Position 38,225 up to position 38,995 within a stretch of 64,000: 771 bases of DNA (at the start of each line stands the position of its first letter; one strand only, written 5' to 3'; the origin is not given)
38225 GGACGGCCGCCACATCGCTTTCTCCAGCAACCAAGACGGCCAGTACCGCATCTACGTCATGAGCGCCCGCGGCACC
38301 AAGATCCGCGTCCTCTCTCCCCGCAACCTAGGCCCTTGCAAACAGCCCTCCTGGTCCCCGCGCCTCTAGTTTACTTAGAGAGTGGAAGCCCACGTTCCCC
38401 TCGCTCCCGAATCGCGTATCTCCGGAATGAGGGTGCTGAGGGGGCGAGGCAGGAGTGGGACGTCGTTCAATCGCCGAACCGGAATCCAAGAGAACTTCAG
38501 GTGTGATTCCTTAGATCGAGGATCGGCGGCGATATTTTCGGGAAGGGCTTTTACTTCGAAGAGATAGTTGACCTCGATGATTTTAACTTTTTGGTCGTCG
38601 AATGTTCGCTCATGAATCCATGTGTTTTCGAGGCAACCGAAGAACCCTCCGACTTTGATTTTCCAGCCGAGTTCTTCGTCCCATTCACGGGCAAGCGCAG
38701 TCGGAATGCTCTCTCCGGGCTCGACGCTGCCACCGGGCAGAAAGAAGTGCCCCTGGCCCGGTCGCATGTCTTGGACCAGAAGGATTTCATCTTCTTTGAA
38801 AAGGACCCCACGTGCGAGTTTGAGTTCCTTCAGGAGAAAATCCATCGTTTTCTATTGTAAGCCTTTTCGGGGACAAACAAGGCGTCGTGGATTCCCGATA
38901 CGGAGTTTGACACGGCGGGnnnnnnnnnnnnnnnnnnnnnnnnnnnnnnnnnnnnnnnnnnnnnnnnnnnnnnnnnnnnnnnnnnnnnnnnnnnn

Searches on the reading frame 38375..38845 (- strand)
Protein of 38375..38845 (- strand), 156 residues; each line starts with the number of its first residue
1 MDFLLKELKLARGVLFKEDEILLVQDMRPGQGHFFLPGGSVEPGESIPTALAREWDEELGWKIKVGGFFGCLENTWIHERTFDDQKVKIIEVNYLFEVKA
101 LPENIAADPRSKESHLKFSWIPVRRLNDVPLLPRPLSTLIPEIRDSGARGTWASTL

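Call 33: search_protein_families(library=pfam, max_evalue=0.0001, proteins=[window:38375-38845:-])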
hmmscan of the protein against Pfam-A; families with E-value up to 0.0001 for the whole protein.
window:38375-38845:- (156 aa): 1 family
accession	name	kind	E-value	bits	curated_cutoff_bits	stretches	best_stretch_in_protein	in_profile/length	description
PF00293.34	NUDIX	-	4.8e-17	62.7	21.1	1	12-127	6-119/134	NUDIX domain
